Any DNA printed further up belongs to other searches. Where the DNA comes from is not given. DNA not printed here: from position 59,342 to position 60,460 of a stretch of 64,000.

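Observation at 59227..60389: TIR-like (Cap12/PycTIR-type) gene translationally coupled to cassette copy B: candidate undescribed defence system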

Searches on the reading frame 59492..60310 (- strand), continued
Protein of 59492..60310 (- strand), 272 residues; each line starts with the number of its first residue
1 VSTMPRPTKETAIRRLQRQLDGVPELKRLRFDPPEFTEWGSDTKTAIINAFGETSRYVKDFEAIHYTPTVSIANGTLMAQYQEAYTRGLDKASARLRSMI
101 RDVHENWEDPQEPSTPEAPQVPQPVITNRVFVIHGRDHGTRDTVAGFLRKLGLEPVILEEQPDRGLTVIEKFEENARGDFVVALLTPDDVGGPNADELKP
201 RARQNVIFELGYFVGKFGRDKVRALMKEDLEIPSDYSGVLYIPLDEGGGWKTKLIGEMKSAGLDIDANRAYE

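Call 22: find_encoding_contigs(protein=P0001, flank=10000, max_places=2)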
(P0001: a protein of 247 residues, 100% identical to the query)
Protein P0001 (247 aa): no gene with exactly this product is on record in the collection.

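Call 32: predict_structure(alignment_id=A1)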
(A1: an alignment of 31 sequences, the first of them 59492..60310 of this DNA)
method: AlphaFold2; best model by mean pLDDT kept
length: 272 residues; sequences in the alignment: 31
mean_pLDDT: 75.6   pTM: 0.59
mean pLDDT of the five models: 75.6, 67.7, 66.5, 63.2, 61.3
residues with pLDDT >= 90: 53; 70-90: 143; 50-70: 47; < 50: 29
segments of 3 or more residues with pLDDT < 50: 112-126, 190-195, 197-202
pLDDT, mean of each block of 10 residues (from residue 1): 66 92 94 86 89 87 90 79 94 97 82 40 49 69 84 80 71 67 69 44 63 76 76 59 79 85 77 62
secondary structure, 60 per line:
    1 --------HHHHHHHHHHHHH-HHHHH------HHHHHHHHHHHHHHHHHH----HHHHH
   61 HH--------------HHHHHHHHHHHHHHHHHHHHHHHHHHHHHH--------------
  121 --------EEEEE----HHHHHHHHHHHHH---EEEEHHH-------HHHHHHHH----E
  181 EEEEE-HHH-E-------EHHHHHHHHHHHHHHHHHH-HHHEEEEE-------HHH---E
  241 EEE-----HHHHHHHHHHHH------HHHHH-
elements in order: H9-21 H23-27 H34-51 H56-62 H77-106 E129-133 H138-150 E154-157 H168-175 E180-185 H200-217 E222-226 E240-243 H249-260 H267-271

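Call 35: fold_search(model_id=the predicted structure, library=pdb)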
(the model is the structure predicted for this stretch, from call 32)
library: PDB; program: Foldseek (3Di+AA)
matches with E <= 10: 753; with E <= 0.001: 8
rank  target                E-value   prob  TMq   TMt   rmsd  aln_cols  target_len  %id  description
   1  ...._D                3.3e-05  1.00  0.41  0.36   4.2       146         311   20  Cryo-EM structure of TIR-STING/c-di-GMP complex (released 2025-08-27)
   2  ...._B                1.3e-04  1.00  0.40  0.35   4.3       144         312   21  Cryo-EM structure of TIR-STING/c-di-GMP complex (released 2025-08-27)
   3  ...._A                1.7e-04  1.00  0.40  0.36   4.7       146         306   20  Cryo-EM structure of TIR-STING/c-di-GMP complex fiber (released 2025-08-27)
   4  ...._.                1.7e-04  1.00  0.35  0.33   4.4       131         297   20  SfSTING with c-di-GMP single fiber (released 2022-07-27)
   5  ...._E                1.9e-04  1.00  0.35  0.33   4.2       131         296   21  SfSTING with c-di-GMP single fiber (released 2022-07-27)
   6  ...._C                3.9e-04  1.00  0.40  0.36   4.5       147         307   20  Cryo-EM structure of TIR-STING/c-di-GMP complex fiber (released 2025-08-27)
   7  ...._C                4.6e-04  1.00  0.35  0.33   4.1       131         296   21  SfSTING with c-di-GMP single fiber (released 2022-07-27)
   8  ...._B                8.8e-04  1.00  0.41  0.37   4.2       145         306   21  Cryo-EM structure of TIR-STING/c-di-GMP complex fiber (released 2025-08-27)
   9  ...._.                1.5e-03  1.00  0.39  0.35   3.7       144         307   22  Cryo-EM structure of TIR-STING/c-di-GMP complex (released 2025-08-27)
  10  8v87_b                2.7e-03  0.89  0.26  0.17  19.4       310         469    9  60S ribosome biogenesis intermediate (Dbp10 post-catalytic structure - Overall map) (released 2024-05-01)
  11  8pv1_CH               2.7e-03  0.85  0.26  0.14  21.9       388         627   11  Chaetomium thermophilum pre-60S State 6 - pre-5S rotation - L1 intermediate - composite structure (released 2023-11-15)
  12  8i9t_CH               3.2e-03  0.84  0.27  0.17  19.2       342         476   10  Cryo-EM structure of a Chaetomium thermophilum pre-60S ribosomal subunit - State Dbp10-1 (released 2023-05-17)
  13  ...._F                8.5e-03  1.00  0.41  0.37   4.0       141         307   22  Cryo-EM structure of TIR-STING/c-di-GMP complex fiber (released 2025-08-27)
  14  9cc8_A                1.1e-02  0.33  0.15  0.07  22.0       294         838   11  Hexameric state of the NRC4 resistosome (released 2024-09-11)
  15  8qlp_E                1.3e-02  1.00  0.41  0.28   3.7       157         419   12  CryoEM structure of the RNA/DNA bound SPARTA (BabAgo/TIR-APAZ) tetrameric complex (released 2024-01-31)
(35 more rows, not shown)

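Call 38: search_protein_families(library=pfam, proteins=[L015:7005-10001:+, L008:11181-14300:+, L036:11317-11853:+, L021:10965-11438:+, L043:11878-14394:+, L010:8135-9241:+, L036:5893-7677:+], max_evalue=0.001)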
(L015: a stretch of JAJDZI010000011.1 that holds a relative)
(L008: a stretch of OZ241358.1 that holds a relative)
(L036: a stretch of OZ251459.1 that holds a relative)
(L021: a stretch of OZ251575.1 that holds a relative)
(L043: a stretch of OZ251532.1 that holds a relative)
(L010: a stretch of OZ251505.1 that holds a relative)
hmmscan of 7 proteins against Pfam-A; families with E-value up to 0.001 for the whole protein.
L015:7005-10001:+ (998 aa): 1 family
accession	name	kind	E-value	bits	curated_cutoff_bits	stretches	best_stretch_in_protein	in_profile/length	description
PF01555.25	N6_N4_Mtase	-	2.7e-29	103.1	26.7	1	152-485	1-219/221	DNA methylase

L008:11181-14300:+ (1039 aa): 1 family
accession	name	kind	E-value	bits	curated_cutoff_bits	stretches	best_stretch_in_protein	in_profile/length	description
PF04851.21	ResIII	-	5.6e-08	33.3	22.5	1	216-390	8-139/164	Type III restriction enzyme, res subunit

L036:11317-11853:+ (178 aa): 2 families
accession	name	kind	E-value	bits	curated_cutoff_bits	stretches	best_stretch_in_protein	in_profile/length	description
PF01909.29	NTP_transf_2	-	5.1e-12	46.4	21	1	89-161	6-80/93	Nucleotidyltransferase domain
PF18765.7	Polbeta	-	5.2e-09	36.6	26.9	1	87-175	3-87/93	Polymerase beta, Nucleotidyltransferase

L021:10965-11438:+ (157 aa): 1 family
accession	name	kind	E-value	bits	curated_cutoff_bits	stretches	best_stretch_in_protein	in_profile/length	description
PF01934.22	HepT-like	-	3e-27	95.2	23.5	1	59-150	4-118/120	Ribonuclease HepT-like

L043:11878-14394:+ (838 aa): 0 families

L010:8135-9241:+ (368 aa): 0 families

L036:5893-7677:+ (594 aa): 0 families

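Call 46: search_protein_families(library=padloc, proteins=[L015:7005-10001:+, L008:11181-14300:+, L081:3089-3739:-, L081:3736-3990:-], max_evalue=0.001)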
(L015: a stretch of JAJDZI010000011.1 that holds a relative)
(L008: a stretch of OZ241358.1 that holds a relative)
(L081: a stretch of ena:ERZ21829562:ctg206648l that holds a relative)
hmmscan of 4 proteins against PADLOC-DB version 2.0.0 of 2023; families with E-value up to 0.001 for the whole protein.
L015:7005-10001:+ (998 aa): 42 families (the best 25 are shown)
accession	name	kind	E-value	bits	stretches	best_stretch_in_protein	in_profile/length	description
PDLC03632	MTase_III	-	5.9e-147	489.3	3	49-505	74-545/983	Type III methyltransferase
PDLC03354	MTase_II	-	1.7e-38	130.8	2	127-287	60-211/425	Type II methyltransferase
PDLC03636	MTase_III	-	1.1e-35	121.5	3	205-292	93-183/575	Type III methyltransferase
PDLC03644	MTase_III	-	1.2e-30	104.8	1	115-513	26-419/542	Type III methyltransferase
PDLC03633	MTase_III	-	6.1e-28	95.9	2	121-282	71-228/616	Type III methyltransferase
PDLC03300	MTase_II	-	1e-25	88.4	2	150-289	29-169/302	Type II methyltransferase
PDLC03634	MTase_III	-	4.7e-25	86.5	1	127-462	94-423/621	Type III methyltransferase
PDLC03635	MTase_III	-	4.2e-24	83.2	2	125-292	216-358/708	Type III methyltransferase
PDLC03371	MTase_II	-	8.1e-23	79.3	2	414-492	173-255/260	Type II methyltransferase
PDLC03339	MTase_II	-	1.1e-21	75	2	404-490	182-272/399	Type II methyltransferase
PDLC03641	MTase_III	-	4.2e-21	73.1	1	124-463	101-426/657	Type III methyltransferase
PDLC03638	MTase_III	-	1e-19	68.4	1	206-485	430-673/816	Type III methyltransferase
PDLC03738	oMTase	-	2.7e-16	57.3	2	429-493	205-269/376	orphan methyltransferase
PDLC03216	MTase_II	-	9e-16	55.8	2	426-493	192-259/364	Type II methyltransferase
PDLC03299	MTase_II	-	2.6e-15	54.7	1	426-498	194-267/296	Type II methyltransferase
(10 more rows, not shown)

L008:11181-14300:+ (1039 aa): 1 family
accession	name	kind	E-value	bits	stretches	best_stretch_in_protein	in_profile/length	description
PDLC03648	REase_III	-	7.3e-09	32.3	1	640-681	313-354/871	Type III restriction enzyme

L081:3089-3739:- (216 aa): 0 families

L081:3736-3990:- (84 aa): 0 families

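Call 50: fold_search(model_id=the predicted structure, library=viral)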
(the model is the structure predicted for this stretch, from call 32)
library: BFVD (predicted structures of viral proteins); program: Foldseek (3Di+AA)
matches with E <= 10: 413; with E <= 0.001: 0
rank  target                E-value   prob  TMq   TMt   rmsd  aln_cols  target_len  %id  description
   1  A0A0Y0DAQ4            2.0e-02  0.97  0.28  0.41  16.2       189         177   15  Nucleoside deoxyribosyltransferase [Mycobacterium phage Weiss13]
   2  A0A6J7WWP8            3.3e-02  0.85  0.30  0.35  15.6       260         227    8  TtrR Response regulator [uncultured Caudovirales phage]
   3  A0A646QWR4            5.1e-02  0.97  0.30  0.51   5.9       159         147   11  (no name in the UniProt tables at hand)
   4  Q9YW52                7.1e-02  0.20  0.18  0.17  20.6       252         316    8  HD domain-containing protein [Melanoplus sanguinipes entomopoxvirus]
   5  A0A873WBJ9            7.9e-02  0.90  0.32  0.45   8.3       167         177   12  (no name in the UniProt tables at hand)
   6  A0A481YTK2            8.8e-02  0.51  0.32  0.13  19.0       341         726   11  Histidine kinase [Marseillevirus LCMAC102]
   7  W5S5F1                9.3e-02  0.97  0.34  0.39   7.1       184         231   15  NAD-dependent epimerase/dehydratase [Pithovirus sibericum]
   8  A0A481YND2            1.4e-01  0.33  0.22  0.26  10.1       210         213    8  Double-stranded RNA binding motif-containing protein [Pithovirus LCDPAC01]
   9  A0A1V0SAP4            1.6e-01  0.38  0.25  0.17  14.7       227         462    9  glutamine--fructose-6-phosphate transaminase (isomerizing) [Catovirus CTV1]
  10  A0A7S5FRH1            2.2e-01  0.28  0.26  0.22  20.8       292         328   10  Potassium channel domain-containing protein [Bacteriophage DSS3_VP1]
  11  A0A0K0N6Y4            2.7e-01  0.47  0.23  0.12   8.1       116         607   17  CobT-like cobalamin biosynthesis protein [Gordonia phage GMA7]
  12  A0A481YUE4            2.9e-01  0.44  0.20  0.42   8.5       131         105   12  Uncharacterized protein [Marseillevirus LCMAC102]
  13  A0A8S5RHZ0            3.0e-01  0.13  0.17  0.19  10.8       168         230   14  Putative ATP-dependent RNA helicase [virus sp. ctML55]
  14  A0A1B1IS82            3.2e-01  0.09  0.19  0.12  19.2       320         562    9  (no name in the UniProt tables at hand)
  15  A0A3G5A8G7            3.4e-01  0.66  0.31  0.34   6.9       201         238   15  AIG1-type G domain-containing protein [Hyperionvirus sp.]
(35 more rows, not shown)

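Call 58: search_solved_structures(query=A1, max_evalue=0.01, show_alignments=2)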
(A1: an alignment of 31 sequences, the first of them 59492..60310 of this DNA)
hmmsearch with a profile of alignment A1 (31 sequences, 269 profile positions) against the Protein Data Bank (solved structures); distinct sequences matched with E-value up to 0.01: 3.
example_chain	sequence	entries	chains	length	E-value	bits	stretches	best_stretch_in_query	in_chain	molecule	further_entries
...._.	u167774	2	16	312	4.7e-10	42.4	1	140-239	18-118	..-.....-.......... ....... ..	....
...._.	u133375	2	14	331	4.5e-07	32.7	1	172-243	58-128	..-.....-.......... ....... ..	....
8jsj_A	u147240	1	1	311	1.5e-05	27.7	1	170-238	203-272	PycTIR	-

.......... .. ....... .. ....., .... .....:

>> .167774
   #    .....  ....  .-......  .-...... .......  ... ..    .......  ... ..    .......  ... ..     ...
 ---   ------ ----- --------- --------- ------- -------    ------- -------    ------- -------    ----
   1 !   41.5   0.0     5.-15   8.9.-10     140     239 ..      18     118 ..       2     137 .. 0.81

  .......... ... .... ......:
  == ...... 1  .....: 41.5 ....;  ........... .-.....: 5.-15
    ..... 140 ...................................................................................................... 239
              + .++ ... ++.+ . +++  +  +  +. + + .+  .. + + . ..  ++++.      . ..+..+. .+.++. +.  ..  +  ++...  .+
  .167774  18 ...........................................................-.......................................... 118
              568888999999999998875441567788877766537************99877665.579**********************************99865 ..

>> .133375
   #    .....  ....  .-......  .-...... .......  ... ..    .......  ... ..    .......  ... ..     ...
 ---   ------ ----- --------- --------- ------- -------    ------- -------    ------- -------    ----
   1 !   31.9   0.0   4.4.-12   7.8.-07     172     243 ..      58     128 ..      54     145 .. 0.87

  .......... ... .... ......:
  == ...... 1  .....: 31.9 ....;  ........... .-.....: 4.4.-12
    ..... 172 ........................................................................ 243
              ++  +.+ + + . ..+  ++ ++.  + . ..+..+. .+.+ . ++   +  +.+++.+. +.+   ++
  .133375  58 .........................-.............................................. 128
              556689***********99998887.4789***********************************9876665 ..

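Call 66: search_solved_structures(query=L001:10798-13551:+, max_evalue=0.01)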
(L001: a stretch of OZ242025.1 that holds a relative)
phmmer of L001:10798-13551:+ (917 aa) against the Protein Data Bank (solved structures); distinct sequences matched with E-value up to 0.01: 0.

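Call 67: search_dna_similar(query=window:59492-60310:-, collection=plasmids, mode=protein, max_rows=15)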
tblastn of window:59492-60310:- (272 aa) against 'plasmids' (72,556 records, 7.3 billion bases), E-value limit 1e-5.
Records with a match: 1164; places in all: 1181; records where one place covers at least 80% of the query: 16.
Best place of each record, by identity: 60-80% 1; <60% 1163.
By first word of the organism name: Klebsiella 617; Escherichia 370; Salmonella 64; Enterobacter 23; Pseudomonas 11; Burkholderia 9; Bacillus 7; Rhizobium 6; Shigella 5; Agrobacterium 5; and 29 more.
By predicted mobility (MOB-suite, as given by PLSDB): conjugative 582; non-mobilizable 512; mobilizable 70.
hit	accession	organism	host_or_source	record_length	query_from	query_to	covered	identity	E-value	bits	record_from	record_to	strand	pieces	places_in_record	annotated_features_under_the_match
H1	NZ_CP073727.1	Burkholderia pseudomallei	soil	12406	32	269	88%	43.2%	4e-53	192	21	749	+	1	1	none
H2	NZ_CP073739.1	Burkholderia pseudomallei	soil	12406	32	269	88%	43.2%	5e-53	192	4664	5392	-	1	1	nucleotide-binding protein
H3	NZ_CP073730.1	Burkholderia pseudomallei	water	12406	32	269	88%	43.2%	5e-53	192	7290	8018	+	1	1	nucleotide-binding protein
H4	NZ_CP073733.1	Burkholderia pseudomallei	soil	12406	32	269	88%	43.2%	5e-53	192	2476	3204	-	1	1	nucleotide-binding protein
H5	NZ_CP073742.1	Burkholderia pseudomallei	soil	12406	32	269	88%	43.2%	5e-53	192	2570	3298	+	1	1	nucleotide-binding protein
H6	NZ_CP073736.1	Burkholderia pseudomallei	soil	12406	32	269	88%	43.2%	5e-53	192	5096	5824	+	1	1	nucleotide-binding protein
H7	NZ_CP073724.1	Burkholderia pseudomallei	soil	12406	32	269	88%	43.2%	5e-53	192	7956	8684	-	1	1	nucleotide-binding protein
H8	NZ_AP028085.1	Burkholderia pseudomallei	-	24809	32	269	88%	43.2%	5e-53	192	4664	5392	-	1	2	nucleotide-binding protein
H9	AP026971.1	Comamonadaceae bacterium OS-4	-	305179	31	269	88%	39.0%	3e-44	167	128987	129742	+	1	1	hypothetical protein (x2)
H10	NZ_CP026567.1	Pseudomonas avellanae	Prunus avium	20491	34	269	87%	38.7%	2e-45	170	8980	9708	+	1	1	nucleotide-binding protein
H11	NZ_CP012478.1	Arthrobacter sp. ERGS1:01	single,stream water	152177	16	266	92%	35.4%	2e-35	141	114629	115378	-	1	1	nucleotide-binding protein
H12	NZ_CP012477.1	Arthrobacter sp. ERGS1:01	single,stream water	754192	16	266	92%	35.4%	2e-35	141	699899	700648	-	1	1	nucleotide-binding protein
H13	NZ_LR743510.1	Methylobacterium bullatum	-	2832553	74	269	72%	44.5%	3e-43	164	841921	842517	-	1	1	none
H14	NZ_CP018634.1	Salmonella enterica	human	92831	93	271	66%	48.4%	1e-40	156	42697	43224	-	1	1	nucleotide-binding protein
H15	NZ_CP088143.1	Salmonella enterica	Cell culture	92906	93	271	66%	48.4%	1e-40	156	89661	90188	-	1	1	nucleotide-binding protein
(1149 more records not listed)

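Call 68: search_dna_similar(query=window:59492-60310:-, collection=phages, mode=protein, max_rows=10)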
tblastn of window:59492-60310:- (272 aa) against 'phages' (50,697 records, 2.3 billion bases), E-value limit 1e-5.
Records with a match: 5; places in all: 5; records where one place covers at least 80% of the query: 0.
Best place of each record, by identity: <60% 5.
By first word of the organism name: Escherichia 3; Salmonella 1; Bacteriophage 1.
By host as written in the record: Escherichia coli 3; Salmonella enterica subsp. enterica serovar Kentucky 1; - 1.
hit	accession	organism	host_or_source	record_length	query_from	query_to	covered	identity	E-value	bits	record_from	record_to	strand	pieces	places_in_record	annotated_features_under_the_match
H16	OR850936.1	Salmonella phage S.Kent 1-2-1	Salmonella enterica subsp. enterica ...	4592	127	269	53%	46.2%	4e-37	144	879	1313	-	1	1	record has no annotation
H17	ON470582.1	Escherichia phage vB_EcoM-689R2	Escherichia coli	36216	114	246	49%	38.7%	6e-20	95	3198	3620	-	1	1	TIR-like domain-containing protein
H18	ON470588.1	Escherichia phage vB_EcoM-611R5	Escherichia coli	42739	114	246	49%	38.7%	6e-20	95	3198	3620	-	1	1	TIR-like domain-containing protein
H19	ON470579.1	Escherichia phage vB_EcoM-606R2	Escherichia coli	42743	114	246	49%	38.7%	6e-20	95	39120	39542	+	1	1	TIR-like domain-containing protein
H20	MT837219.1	Bacteriophage sp.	human fecal samples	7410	130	172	16%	51.2%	9e-7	56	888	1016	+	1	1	record has no annotation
